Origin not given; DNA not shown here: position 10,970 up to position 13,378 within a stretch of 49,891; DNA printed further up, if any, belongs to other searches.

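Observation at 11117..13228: Fusion of glutamine-dependent asparagine synthetase with a Dph6/MJ0570-type ATP-binding domain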

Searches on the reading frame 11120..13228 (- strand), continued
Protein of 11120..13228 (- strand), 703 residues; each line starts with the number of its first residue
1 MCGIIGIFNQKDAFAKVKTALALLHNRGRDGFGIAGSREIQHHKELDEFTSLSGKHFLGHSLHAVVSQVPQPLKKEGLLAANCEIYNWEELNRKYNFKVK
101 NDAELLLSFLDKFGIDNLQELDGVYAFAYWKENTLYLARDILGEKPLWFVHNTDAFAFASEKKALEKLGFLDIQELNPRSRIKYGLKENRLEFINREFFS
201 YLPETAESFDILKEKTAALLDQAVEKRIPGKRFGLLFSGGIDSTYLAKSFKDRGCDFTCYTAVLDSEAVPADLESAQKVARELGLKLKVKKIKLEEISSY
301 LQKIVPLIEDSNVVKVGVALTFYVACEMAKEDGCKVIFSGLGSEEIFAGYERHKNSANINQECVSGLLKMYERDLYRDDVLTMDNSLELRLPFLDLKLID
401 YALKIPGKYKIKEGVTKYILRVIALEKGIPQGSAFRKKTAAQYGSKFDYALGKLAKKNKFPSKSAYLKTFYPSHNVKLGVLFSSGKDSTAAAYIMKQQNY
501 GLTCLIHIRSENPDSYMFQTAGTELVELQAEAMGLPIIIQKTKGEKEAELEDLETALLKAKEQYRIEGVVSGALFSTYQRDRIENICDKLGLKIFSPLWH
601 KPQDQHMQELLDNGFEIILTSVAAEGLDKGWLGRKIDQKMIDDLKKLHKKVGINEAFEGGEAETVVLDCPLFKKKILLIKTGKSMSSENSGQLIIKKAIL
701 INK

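Call 12: search_solved_structures(query=window:11120-13228:-, max_evalue=0.001, show_alignments=4)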
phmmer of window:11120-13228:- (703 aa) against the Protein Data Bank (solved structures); distinct sequences matched with E-value up to 0.001: 9.
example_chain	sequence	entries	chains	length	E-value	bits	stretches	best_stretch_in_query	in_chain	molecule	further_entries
2d13_A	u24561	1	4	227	2.4e-55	191.6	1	478-700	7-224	hypothetical protein PH1257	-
3rjz_A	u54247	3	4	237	2.3e-52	181.7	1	478-701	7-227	N-type ATP pyrophosphatase superfamily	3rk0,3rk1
6gq3_A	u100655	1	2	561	1.9e-29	106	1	64-440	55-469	Asparagine synthetase [glutamine-hydrolyzing]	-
8sue_A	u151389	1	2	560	3.5e-29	105.1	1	79-440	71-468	Asparagine synthetase [glutamine-hydrolyzing]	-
1ct9_A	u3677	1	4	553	1.1e-28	103.6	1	69-444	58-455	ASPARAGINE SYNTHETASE B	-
9b6c_A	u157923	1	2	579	2e-28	102.6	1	79-440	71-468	Asparagine synthetase [glutamine-hydrolyzing]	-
7ylz_A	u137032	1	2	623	1.4e-08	37.1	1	84-165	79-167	hydroxyamidotransferase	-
1gph_1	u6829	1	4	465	0.00051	22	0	2-196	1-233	GLUTAMINE PHOSPHORIBOSYL-PYROPHOSPHATE AMIDOTRANSFERASE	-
1ao0_A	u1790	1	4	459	0.00056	21.9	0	2-196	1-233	GLUTAMINE PHOSPHORIBOSYLPYROPHOSPHATE AMIDOTRANSFERASE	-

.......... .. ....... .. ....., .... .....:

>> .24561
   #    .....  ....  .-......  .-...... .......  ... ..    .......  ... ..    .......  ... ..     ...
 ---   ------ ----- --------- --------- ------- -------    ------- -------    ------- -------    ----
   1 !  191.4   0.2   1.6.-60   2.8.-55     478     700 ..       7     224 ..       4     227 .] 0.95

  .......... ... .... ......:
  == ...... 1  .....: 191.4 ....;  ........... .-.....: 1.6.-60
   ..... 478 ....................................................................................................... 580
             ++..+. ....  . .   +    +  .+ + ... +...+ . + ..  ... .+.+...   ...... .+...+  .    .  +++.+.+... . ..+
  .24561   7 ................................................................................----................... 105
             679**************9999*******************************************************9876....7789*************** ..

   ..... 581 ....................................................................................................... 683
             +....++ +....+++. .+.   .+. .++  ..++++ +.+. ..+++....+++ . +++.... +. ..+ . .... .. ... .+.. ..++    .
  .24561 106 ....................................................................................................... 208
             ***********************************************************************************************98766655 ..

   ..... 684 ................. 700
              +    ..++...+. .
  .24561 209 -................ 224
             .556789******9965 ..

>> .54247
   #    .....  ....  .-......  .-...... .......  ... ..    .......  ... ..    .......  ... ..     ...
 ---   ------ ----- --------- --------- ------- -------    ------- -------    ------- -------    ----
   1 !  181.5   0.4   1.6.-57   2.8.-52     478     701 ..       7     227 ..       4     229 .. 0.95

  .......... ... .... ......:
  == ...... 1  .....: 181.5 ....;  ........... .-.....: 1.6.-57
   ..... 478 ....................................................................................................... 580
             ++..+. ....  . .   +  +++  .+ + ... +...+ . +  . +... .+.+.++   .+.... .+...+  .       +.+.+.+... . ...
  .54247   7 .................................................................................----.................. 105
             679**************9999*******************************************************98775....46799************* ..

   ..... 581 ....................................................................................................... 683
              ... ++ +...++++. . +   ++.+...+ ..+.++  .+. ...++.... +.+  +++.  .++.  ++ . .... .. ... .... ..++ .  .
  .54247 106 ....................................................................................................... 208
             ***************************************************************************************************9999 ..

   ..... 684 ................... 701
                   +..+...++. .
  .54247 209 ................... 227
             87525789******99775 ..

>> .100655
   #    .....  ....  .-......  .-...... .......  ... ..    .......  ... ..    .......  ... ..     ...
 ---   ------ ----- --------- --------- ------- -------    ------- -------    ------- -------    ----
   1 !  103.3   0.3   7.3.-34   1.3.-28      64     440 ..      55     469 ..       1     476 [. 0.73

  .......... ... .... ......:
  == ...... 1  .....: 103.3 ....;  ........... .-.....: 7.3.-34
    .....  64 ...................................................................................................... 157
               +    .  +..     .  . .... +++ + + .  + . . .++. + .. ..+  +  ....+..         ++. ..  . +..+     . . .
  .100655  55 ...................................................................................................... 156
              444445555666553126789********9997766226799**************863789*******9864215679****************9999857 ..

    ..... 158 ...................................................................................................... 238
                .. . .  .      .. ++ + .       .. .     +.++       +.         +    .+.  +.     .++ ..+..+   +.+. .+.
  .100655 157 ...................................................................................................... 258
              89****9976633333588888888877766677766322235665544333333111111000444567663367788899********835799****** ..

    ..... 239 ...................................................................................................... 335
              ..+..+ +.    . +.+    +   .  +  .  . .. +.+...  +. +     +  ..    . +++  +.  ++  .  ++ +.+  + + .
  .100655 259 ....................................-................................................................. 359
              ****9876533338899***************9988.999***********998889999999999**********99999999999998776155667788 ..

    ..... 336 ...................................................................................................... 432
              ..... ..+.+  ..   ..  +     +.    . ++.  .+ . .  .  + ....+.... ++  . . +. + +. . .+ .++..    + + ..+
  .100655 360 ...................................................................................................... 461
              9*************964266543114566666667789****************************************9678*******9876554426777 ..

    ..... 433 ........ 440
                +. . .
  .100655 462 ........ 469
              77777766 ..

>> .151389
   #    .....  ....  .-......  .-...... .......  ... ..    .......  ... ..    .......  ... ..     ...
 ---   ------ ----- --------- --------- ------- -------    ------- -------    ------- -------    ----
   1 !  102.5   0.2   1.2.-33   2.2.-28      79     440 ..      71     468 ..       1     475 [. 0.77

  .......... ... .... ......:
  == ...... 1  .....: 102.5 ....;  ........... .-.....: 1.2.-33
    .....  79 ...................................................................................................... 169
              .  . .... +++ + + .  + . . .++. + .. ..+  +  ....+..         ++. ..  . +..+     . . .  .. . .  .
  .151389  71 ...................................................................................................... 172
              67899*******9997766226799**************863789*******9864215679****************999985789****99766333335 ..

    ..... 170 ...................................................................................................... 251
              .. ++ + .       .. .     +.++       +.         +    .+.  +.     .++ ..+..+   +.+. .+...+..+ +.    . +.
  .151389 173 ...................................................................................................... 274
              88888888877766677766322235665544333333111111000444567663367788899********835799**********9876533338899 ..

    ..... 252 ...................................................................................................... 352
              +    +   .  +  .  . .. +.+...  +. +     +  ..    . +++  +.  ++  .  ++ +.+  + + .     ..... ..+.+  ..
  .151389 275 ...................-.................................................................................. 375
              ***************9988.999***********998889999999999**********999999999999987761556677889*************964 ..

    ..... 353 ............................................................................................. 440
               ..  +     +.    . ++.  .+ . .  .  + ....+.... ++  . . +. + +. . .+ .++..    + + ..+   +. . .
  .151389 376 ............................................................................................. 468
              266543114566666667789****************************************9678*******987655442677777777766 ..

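Call 22: search_protein_representatives(protein=window:11120-13228:-)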
Query: 703 residues. Proteins with E-value up to 0.001 (for the whole library): 40202; up to 1e-10: 20301; up to 1e-30: 876. The best 150 are listed.
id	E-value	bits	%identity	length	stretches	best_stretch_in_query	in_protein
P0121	7.9e-211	718.7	50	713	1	1-700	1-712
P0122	9.1e-210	715.2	51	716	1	1-701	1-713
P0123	1.7e-207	707.7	52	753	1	1-701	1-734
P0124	7.1e-192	656.0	48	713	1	1-696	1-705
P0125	2.2e-191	654.4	52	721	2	356-678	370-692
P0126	3.4e-188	643.9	49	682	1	1-700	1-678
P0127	6.9e-188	642.8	50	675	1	1-700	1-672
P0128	2.2e-187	641.2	47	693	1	1-700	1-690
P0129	1.3e-183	628.8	52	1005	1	50-688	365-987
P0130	1.3e-182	625.4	54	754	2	117-703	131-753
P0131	1.7e-182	625.1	50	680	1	38-703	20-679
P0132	4.2e-182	623.8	49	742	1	1-678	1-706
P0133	7.1e-182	623.0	45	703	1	1-697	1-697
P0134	5.0e-181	620.2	46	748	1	1-700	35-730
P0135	6.9e-180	616.4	47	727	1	1-703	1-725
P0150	2.2e-151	522.3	43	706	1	1-703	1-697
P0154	7.4e-143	494.1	56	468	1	1-483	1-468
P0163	1.7e-129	449.9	39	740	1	1-702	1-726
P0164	9.5e-128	444.1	48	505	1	204-700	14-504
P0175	7.4e-118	411.4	50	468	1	1-470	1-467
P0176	1.8e-117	410.2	45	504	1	214-702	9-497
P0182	5.2e-113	395.4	50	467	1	1-469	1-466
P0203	2.7e-102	360.0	48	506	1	1-463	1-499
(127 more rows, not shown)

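Call 26: find_encoding_contigs(protein=P0154, flank=4000, max_places=3)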
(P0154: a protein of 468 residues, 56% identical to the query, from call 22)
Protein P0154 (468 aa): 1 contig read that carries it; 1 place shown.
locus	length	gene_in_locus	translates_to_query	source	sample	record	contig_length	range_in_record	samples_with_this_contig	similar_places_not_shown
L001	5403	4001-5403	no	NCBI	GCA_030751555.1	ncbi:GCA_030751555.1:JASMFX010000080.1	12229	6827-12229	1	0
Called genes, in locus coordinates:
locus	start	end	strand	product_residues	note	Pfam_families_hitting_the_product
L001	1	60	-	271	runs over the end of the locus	PF00809:Pterin_bind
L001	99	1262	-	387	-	PF00438:S-AdoMet_synt_N, PF02772:S-AdoMet_synt_M, PF02773:S-AdoMet_synt_C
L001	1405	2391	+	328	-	PF12146:Hydrolase_4, PF00561:Abhydrolase_1, PF12697:Abhydrolase_6, PF08840:BAAT_C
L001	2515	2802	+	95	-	-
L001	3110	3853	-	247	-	-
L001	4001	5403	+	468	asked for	PF13522:GATase_6, PF13537:GATase_7, PF00733:Asn_synthase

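Call 27: find_encoding_contigs(protein=P0164, flank=4000, max_places=3)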
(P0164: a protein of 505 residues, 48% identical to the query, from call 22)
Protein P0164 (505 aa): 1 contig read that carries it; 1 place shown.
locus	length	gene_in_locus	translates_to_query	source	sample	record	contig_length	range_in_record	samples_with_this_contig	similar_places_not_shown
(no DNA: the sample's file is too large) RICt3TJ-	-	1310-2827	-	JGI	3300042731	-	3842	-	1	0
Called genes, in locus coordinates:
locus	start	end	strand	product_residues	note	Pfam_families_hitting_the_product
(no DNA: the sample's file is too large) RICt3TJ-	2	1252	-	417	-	?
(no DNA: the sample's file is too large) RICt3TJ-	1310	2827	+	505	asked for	PF00733:Asn_synthase, PF24167:DUF7411 (faint), PF00733:Asn_synthase, PF01902:Diphthami_syn_2_N, PF28410:Diphthami_syn_2_C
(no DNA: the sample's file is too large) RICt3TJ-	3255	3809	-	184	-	PF00515:TPR_1 (faint), PF07719:TPR_2 (faint)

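Call 39: find_encoding_contigs(protein=P0175, flank=4000, max_places=3)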
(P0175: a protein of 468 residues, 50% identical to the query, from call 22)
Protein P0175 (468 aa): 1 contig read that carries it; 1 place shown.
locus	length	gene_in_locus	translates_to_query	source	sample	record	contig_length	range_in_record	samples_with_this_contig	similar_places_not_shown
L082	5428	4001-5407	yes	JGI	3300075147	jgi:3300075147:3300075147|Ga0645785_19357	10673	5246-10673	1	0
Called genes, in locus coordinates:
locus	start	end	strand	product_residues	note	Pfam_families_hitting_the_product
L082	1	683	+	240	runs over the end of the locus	PF10584:Proteasome_A_N, PF00227:Proteasome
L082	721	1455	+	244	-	PF01172:SBDS_N, PF09377:SBDS_domain_II, PF20268:SBDS_C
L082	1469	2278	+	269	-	PF14382:ECR1_N, PF21266:S1_RRP4 (faint), PF00013:KH_1, PF15985:KH_6 (weak)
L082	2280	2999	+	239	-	PF01138:RNase_PH, PF03725:RNase_PH_C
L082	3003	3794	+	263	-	PF01138:RNase_PH, PF03725:RNase_PH_C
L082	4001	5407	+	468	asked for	PF13522:GATase_6, PF13537:GATase_7, PF00733:Asn_synthase, PF01507:PAPS_reduct (faint), PF00733:Asn_synthase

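Call 40: find_encoding_contigs(protein=P0182, flank=4000, max_places=3)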
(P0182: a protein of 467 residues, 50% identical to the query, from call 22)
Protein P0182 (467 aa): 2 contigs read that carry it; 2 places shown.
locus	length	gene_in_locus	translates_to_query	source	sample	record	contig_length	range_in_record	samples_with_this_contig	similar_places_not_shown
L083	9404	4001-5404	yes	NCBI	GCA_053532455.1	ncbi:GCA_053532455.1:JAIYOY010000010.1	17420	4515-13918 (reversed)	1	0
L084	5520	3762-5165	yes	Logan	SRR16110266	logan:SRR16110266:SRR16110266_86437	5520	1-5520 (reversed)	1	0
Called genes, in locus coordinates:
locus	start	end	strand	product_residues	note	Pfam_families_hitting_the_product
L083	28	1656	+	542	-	PF00118:Cpn60_TCP1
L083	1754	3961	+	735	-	PF14734:DUF4469 (faint), PF19077:Big_13 (faint), PF15418:DUF4625 (faint), PF01835:MG2 (weak)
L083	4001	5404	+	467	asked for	PF13522:GATase_6, PF13537:GATase_7, PF00733:Asn_synthase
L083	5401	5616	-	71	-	PF13275:S4_2, PF01479:S4 (weak)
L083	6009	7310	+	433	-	PF00152:tRNA-synt_2 (faint), PF01409:tRNA-synt_2d (faint), PF13393:tRNA-synt_His, PF03129:HGTP_anticodon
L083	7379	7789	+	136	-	PF00571:CBS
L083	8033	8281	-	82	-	-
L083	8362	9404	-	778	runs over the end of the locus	PF03104:DNA_pol_B_exo1, PF00136:DNA_pol_B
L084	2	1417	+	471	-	?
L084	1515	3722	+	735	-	PF15418:DUF4625 (faint), PF01835:MG2 (weak)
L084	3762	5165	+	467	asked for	PF13522:GATase_6, PF13537:GATase_7, PF00733:Asn_synthase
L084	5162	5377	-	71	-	PF13275:S4_2, PF01479:S4 (weak)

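Call 41: find_encoding_contigs(protein=P0203, flank=4000, max_places=3)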
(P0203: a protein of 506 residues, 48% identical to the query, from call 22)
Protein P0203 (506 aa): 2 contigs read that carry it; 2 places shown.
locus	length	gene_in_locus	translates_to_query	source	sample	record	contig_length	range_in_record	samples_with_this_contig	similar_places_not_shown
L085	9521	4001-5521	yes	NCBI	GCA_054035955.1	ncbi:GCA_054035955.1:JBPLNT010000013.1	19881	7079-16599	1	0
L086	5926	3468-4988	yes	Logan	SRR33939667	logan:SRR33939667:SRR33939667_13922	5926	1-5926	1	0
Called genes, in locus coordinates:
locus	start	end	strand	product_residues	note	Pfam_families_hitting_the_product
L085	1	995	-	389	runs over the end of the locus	-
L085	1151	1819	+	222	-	-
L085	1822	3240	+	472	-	-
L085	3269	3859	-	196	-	PF09335:VTT_dom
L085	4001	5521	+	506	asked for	PF12481:DUF3700 (faint), PF13522:GATase_6, PF13537:GATase_7, PF00733:Asn_synthase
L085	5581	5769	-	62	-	PF01599:Ribosomal_S27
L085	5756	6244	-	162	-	PF03946:Ribosomal_L11_N, PF00298:Ribosomal_L11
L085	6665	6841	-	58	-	-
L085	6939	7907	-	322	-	PF01841:Transglut_core (weak)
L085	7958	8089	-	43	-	-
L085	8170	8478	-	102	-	-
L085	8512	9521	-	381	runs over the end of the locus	PF00589:Phage_integrase (weak)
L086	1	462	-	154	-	?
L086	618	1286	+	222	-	-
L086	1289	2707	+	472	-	-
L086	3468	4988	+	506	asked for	PF12481:DUF3700 (faint), PF13522:GATase_6, PF13537:GATase_7, PF00733:Asn_synthase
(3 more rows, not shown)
